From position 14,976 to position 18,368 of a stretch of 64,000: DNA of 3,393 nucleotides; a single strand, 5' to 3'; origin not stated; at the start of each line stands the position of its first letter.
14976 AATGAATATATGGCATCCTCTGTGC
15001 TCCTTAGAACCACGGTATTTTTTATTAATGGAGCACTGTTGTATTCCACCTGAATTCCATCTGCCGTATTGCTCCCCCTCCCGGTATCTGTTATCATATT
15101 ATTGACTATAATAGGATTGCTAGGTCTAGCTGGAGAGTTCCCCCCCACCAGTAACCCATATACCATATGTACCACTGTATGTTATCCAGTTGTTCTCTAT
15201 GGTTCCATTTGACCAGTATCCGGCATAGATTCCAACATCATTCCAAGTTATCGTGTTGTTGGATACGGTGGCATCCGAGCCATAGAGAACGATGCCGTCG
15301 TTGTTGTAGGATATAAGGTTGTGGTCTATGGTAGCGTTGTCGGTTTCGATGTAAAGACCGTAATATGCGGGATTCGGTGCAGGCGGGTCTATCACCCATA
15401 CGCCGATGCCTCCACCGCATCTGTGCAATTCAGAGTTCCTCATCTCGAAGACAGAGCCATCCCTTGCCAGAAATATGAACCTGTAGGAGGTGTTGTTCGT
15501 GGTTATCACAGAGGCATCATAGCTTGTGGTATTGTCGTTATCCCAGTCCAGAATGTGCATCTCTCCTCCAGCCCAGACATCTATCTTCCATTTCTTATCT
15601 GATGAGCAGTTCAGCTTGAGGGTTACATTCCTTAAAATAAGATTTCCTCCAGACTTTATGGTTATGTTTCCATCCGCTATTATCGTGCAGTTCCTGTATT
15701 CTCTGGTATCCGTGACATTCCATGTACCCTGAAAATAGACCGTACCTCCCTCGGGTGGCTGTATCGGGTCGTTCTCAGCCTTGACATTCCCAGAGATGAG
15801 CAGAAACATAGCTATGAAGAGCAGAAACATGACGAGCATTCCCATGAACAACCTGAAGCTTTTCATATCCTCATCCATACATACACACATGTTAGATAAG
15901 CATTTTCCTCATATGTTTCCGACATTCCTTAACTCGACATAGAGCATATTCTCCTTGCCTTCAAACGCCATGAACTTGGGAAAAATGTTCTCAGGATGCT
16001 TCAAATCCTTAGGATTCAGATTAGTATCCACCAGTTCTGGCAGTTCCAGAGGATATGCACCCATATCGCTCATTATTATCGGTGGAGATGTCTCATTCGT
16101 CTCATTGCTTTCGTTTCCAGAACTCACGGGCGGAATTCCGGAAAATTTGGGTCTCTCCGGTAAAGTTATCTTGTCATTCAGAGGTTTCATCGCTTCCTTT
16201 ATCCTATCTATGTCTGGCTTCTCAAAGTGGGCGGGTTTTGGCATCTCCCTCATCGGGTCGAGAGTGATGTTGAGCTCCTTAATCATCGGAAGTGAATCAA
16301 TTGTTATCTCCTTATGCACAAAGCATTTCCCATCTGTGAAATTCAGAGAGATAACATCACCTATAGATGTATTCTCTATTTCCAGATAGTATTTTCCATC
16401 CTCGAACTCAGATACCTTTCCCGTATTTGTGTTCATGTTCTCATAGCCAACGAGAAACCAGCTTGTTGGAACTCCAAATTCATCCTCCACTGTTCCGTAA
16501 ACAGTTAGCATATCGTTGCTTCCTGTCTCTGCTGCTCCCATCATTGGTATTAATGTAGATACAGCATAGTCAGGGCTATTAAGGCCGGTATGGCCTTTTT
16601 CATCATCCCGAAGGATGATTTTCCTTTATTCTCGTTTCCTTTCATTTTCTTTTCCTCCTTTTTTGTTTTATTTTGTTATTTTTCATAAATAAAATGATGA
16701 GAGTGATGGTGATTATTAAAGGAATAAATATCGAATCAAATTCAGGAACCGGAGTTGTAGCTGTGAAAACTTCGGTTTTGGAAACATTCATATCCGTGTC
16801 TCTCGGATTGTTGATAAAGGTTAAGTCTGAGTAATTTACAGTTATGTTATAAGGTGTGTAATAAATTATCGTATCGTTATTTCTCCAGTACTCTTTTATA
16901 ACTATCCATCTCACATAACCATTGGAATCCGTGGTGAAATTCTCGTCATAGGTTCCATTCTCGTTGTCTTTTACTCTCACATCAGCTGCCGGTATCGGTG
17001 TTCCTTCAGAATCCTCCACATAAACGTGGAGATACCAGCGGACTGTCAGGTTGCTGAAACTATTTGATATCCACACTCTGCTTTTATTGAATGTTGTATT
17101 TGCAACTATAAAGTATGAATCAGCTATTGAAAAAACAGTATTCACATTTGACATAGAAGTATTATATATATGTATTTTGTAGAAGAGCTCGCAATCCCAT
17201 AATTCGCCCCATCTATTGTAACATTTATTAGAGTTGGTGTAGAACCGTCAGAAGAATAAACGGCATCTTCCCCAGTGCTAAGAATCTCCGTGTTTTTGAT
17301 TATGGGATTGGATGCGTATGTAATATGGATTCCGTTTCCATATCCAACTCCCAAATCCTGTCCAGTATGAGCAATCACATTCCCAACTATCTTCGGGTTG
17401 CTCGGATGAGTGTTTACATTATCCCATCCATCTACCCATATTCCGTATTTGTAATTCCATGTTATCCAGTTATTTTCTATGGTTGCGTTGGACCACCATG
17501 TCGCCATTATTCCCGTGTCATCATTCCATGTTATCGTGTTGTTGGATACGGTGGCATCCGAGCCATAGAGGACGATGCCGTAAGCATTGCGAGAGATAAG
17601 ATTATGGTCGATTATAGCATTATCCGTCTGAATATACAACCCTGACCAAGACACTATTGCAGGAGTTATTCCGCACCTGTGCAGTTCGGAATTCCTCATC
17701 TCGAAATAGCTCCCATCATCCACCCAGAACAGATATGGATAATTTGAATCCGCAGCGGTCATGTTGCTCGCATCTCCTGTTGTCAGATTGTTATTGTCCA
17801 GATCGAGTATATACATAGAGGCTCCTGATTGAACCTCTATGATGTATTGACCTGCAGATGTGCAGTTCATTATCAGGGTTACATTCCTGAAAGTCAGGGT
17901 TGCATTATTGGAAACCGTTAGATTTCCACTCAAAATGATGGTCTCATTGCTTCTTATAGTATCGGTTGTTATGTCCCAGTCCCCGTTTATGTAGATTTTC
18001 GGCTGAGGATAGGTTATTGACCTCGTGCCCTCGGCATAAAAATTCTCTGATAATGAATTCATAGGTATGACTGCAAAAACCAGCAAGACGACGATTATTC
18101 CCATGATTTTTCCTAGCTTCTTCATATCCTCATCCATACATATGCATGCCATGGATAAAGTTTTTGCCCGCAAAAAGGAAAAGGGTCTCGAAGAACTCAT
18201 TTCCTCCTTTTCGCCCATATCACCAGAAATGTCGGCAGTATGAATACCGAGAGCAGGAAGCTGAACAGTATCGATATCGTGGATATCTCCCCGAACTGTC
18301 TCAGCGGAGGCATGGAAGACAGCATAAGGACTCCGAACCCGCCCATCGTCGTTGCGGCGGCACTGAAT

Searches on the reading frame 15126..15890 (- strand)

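Call 87: search_protein_families(library=pfam, proteins=[window:15126-15890:-], max_evalue=0.00001)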
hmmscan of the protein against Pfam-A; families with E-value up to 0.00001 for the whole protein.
window:15126-15890:- (254 aa): 2 families
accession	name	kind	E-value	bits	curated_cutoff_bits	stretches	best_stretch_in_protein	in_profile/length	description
PF13229.12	Beta_helix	-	1.1e-12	48.3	25.9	1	157-250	43-124/158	Right handed beta helix region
PF05048.19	NosD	-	2.5e-08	34.1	23.6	1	176-247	60-134/212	Periplasmic copper-binding protein (NosD)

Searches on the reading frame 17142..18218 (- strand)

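Call 86: search_protein_families(library=pfam, proteins=[window:17142-18218:-], max_evalue=0.00001)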
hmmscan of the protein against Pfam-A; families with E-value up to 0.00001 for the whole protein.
window:17142-18218:- (358 aa): 2 families
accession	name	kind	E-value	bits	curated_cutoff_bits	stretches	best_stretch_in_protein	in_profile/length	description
PF13229.12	Beta_helix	-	1.5e-30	106.4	25.9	2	165-335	4-158/158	Right handed beta helix region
PF05048.19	NosD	-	5.5e-10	39.5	23.6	1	131-340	15-206/212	Periplasmic copper-binding protein (NosD)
